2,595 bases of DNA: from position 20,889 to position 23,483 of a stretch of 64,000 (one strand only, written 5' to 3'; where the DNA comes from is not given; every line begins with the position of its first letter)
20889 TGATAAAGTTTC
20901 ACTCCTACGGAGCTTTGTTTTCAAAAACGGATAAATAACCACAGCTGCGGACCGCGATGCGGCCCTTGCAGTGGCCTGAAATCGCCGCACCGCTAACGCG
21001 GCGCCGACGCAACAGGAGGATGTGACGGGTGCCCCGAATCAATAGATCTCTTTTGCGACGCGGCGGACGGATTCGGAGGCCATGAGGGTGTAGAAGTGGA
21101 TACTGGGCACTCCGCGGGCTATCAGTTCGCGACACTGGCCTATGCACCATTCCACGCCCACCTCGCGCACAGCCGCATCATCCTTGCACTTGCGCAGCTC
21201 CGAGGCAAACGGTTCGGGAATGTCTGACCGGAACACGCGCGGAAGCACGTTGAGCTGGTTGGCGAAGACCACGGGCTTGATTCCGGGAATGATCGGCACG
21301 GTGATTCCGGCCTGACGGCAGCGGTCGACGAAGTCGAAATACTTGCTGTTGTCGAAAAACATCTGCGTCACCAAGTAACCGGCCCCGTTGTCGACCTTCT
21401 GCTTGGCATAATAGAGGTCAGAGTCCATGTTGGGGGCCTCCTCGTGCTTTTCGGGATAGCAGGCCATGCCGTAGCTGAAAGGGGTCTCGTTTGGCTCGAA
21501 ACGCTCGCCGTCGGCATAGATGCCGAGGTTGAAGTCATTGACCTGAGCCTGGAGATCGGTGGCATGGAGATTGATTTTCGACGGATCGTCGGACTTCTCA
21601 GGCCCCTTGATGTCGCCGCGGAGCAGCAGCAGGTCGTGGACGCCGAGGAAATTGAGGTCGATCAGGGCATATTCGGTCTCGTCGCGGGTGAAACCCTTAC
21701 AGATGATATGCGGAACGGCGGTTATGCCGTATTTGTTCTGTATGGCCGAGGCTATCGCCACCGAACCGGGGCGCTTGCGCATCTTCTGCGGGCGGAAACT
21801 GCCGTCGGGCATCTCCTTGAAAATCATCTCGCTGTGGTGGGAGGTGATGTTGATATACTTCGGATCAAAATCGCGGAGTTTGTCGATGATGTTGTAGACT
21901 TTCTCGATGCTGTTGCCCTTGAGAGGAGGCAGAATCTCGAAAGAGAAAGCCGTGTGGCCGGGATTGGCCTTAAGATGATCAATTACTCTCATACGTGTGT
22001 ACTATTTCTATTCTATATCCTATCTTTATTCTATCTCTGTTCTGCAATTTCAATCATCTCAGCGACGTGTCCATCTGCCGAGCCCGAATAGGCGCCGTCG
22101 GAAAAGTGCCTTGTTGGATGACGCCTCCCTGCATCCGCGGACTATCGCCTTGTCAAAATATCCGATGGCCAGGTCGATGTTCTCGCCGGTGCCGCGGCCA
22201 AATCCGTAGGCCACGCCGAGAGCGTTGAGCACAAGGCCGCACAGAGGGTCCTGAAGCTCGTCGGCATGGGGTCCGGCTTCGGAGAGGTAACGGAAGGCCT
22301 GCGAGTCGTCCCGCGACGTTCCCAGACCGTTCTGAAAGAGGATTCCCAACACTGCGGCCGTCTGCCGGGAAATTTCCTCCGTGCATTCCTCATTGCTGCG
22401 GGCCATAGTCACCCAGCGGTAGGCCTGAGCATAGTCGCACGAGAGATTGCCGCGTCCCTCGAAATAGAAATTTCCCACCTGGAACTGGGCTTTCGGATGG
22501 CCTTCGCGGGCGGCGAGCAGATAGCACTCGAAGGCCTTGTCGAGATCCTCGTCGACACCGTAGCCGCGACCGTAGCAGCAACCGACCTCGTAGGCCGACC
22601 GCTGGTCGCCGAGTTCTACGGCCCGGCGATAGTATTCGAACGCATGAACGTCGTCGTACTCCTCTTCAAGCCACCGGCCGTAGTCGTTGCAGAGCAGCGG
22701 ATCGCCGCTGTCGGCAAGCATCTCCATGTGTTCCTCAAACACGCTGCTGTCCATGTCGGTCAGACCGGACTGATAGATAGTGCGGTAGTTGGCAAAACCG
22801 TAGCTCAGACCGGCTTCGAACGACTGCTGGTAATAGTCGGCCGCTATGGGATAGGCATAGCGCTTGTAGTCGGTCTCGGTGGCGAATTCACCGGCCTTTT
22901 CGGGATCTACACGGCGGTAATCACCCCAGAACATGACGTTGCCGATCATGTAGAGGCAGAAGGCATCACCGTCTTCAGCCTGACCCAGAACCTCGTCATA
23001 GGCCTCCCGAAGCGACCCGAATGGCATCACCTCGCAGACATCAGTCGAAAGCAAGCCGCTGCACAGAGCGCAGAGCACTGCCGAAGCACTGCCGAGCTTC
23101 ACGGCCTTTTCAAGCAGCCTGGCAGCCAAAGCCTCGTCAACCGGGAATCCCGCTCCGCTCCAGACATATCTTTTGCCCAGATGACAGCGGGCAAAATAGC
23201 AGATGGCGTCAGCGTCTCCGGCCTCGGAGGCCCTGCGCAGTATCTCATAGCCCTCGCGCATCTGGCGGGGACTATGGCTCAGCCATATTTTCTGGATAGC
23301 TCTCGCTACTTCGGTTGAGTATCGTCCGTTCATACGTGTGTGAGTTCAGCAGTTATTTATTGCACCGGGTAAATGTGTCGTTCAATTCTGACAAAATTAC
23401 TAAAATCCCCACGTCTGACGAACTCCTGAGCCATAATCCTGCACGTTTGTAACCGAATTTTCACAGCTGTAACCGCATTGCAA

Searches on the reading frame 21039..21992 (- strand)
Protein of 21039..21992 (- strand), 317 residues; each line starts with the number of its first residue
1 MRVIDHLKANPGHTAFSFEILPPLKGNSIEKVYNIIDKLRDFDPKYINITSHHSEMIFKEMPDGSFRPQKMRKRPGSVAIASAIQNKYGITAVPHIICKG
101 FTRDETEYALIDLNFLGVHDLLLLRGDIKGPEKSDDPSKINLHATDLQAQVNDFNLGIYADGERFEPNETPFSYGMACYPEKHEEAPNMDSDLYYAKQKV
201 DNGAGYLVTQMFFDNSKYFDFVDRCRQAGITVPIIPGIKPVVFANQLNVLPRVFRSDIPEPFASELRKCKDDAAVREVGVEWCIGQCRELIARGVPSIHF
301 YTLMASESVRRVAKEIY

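Call 69: search_protein_families(library=pfam, proteins=[window:21039-21992:-], max_evalue=0.00001)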
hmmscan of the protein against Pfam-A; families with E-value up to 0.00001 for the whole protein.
window:21039-21992:- (317 aa): 1 family
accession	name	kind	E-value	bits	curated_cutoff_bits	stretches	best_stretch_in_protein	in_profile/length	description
PF02219.23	MTHFR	-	3.6e-58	197.6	24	1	10-315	7-285/287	Methylenetetrahydrofolate reductase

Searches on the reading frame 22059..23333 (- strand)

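Call 69: search_protein_families(library=pfam, proteins=[window:22059-23333:-], max_evalue=0.00001)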
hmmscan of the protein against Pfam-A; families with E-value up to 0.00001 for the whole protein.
window:22059-23333:- (424 aa): 1 family
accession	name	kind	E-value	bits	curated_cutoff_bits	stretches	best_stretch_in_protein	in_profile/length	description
PF08238.18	Sel1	-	1.7e-30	104.8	30.7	1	246-279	3-36/36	Sel1 repeat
